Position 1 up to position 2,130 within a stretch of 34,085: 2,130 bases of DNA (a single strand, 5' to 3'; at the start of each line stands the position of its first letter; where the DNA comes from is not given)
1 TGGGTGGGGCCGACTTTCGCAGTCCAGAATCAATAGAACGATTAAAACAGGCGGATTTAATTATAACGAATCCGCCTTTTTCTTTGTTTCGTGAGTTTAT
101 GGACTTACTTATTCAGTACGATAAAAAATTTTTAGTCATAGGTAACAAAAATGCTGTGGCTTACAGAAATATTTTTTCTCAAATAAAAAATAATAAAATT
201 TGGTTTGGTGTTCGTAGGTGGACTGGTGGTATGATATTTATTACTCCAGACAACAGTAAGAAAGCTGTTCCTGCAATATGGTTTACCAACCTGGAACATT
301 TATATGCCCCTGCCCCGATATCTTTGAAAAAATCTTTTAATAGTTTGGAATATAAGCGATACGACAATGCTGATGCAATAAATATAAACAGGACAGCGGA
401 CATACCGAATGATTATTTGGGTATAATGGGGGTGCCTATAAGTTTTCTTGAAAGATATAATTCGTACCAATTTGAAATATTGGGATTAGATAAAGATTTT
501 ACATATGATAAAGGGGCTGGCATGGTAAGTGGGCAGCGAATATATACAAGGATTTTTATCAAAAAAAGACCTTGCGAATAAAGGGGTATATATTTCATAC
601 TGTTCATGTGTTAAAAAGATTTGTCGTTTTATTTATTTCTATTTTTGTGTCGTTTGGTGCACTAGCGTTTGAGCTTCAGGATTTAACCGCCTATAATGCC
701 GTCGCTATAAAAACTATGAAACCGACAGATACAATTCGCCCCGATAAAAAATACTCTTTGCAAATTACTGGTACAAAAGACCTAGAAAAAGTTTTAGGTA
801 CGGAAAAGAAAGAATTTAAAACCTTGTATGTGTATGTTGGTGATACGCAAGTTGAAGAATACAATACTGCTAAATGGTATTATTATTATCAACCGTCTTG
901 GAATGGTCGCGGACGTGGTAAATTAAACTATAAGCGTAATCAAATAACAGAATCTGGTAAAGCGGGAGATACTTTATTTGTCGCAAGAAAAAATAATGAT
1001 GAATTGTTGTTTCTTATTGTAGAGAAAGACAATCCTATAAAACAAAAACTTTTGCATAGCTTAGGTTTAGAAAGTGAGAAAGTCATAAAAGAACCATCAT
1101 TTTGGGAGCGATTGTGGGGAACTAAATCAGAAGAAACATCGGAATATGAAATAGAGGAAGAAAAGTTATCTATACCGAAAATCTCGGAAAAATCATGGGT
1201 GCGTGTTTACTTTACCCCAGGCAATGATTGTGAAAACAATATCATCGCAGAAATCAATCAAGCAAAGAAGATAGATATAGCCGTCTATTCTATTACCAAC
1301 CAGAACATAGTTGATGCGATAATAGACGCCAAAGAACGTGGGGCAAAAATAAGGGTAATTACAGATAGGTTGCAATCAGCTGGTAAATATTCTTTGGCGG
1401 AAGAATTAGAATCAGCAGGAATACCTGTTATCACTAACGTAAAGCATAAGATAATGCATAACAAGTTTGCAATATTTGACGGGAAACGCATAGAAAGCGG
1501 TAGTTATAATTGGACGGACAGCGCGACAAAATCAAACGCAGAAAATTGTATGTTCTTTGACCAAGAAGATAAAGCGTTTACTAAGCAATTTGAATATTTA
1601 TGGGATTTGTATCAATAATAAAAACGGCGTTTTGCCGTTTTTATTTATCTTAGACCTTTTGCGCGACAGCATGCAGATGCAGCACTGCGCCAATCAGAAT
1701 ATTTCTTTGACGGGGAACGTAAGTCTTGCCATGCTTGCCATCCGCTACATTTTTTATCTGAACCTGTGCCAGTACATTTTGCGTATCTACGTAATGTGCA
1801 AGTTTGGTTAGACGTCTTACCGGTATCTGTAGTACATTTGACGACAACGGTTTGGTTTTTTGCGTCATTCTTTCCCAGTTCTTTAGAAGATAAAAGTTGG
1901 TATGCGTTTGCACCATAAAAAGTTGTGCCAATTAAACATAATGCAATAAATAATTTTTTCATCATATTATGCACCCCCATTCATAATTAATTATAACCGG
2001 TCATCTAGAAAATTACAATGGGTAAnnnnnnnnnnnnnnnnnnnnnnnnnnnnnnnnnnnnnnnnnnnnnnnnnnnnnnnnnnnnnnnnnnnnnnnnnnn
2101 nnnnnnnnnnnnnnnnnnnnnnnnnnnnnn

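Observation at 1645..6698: Orphan GxGD (prepilin-peptidase-type) protease heads a tightly coupled operon of four signal-peptide proteins of no recognisable family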

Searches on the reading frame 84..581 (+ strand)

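Call 74: search_protein_families(library=pfam, proteins=[window:84-581:+], max_evalue=0.0001)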
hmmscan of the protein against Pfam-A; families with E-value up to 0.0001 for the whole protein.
window:84-581:+ (165 aa): 1 family
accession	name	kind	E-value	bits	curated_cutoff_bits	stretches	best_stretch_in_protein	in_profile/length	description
PF13651.11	EcoRI_methylase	-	2.9e-43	148.9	26.4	1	1-140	150-305/345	Adenine-specific methyltransferase EcoRI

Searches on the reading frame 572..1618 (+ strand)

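Call 3: search_protein_families(library=pfam, proteins=[window:572-1618:+], max_evalue=0.1)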
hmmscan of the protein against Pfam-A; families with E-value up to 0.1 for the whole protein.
window:572-1618:+ (348 aa): 4 families
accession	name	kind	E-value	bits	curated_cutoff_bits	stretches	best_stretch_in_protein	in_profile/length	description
PF13091.12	PLDc_2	-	4.5e-27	94.9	27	1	224-344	1-132/132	PLD-like domain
PF17941.7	PP_kinase_C_1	-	8.5e-05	22.6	25.7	1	229-302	34-111/167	Polyphosphate kinase C-terminal domain 1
PF07894.18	SACK1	-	0.0017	18.4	21.4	0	295-343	219-268/274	Scaffolding anchor of CK1 domain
PF23836.1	DUF7206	-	0.073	14.1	25.6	0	73-116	17-45/107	Family of unknown function (DUF7206)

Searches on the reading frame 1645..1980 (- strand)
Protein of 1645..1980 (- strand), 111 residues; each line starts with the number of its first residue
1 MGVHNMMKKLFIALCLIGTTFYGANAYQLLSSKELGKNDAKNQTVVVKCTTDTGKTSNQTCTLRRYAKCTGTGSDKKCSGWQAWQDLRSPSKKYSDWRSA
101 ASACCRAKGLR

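Call 3: search_protein_families(library=pfam, proteins=[window:1645-1980:-], max_evalue=0.1)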
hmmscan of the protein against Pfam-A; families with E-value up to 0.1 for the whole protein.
window:1645-1980:- (111 aa): 0 families

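Call 6: search_protein_families(library=ncbifam, proteins=[window:1645-1980:-], max_evalue=0.1)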
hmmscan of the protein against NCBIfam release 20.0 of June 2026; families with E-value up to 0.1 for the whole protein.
window:1645-1980:- (111 aa): 1 family
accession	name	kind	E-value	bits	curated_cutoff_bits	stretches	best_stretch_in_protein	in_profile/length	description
NF040843.1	SE2200_fam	equivalog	0.056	13.6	30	0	7-28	1-22/33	SE2200 family small protein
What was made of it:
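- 1645..1965 (-): g5: small exported protein, strongly basic (about +11 net charge by my count), with 6 Cys in the mature part. It is the most conserved product of the block. No family match (calls 3, 6).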

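Call 58: search_protein_families(library=phrogs, proteins=[window:1645-1980:-], max_evalue=0.01)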
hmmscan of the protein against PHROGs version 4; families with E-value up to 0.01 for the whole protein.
window:1645-1980:- (111 aa): 0 families
